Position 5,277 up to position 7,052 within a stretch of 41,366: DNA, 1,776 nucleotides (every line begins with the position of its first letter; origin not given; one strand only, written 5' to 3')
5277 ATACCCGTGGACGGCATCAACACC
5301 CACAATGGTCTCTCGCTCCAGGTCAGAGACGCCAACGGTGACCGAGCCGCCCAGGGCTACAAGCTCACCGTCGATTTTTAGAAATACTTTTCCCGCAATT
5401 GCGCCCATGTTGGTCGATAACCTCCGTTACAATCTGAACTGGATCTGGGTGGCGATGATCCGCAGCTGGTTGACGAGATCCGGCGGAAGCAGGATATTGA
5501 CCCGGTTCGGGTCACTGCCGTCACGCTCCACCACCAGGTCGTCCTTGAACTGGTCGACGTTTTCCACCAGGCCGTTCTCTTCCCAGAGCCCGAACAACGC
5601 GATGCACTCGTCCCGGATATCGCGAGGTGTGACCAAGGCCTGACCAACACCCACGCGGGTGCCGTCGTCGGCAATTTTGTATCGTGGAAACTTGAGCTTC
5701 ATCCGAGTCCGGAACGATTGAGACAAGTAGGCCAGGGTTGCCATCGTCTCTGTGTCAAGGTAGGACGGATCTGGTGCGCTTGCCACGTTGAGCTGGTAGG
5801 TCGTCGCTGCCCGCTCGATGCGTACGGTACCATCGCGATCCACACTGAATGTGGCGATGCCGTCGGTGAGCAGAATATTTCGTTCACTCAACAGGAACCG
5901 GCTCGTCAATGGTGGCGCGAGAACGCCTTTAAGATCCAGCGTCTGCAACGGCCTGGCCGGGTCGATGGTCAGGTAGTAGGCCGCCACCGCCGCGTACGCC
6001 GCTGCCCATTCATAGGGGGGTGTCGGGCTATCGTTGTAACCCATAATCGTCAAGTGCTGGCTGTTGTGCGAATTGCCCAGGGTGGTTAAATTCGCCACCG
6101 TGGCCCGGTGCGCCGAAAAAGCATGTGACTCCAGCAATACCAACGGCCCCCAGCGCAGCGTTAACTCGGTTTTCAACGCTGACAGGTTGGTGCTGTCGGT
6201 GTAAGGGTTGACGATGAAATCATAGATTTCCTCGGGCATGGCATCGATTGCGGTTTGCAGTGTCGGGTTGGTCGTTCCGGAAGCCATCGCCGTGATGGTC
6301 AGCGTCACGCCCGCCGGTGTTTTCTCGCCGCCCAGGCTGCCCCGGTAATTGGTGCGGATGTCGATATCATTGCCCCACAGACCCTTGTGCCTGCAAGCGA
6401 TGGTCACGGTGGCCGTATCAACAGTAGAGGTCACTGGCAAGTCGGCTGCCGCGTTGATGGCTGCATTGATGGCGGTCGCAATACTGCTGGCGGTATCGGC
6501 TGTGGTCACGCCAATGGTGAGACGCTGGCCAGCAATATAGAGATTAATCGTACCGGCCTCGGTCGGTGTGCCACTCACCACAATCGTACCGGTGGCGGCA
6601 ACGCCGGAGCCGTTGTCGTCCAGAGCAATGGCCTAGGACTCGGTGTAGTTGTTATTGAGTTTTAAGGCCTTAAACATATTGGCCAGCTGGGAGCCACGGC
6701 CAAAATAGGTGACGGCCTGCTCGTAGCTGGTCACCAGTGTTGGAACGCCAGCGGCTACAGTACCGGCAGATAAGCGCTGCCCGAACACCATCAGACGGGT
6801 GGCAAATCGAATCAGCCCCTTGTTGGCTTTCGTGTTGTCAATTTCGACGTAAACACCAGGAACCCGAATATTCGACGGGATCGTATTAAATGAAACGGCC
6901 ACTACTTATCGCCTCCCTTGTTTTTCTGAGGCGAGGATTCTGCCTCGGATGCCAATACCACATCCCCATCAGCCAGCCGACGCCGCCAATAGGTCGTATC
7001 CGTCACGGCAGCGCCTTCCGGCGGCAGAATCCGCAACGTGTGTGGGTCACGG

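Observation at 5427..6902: In-frame amber codon splits the essential tail sheath gene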

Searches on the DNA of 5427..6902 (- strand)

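Call 4: search_dna_similar(query=window:5427-6902:-, collection=phages, mode=near, max_rows=30)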
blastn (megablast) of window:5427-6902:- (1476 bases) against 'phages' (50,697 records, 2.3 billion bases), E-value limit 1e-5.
No match.

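Call 5: search_dna_similar(query=window:5427-6902:-, collection=ecoli_genomes, mode=near, max_rows=30)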
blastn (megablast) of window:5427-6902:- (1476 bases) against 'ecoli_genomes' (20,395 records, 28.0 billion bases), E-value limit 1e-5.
No match.
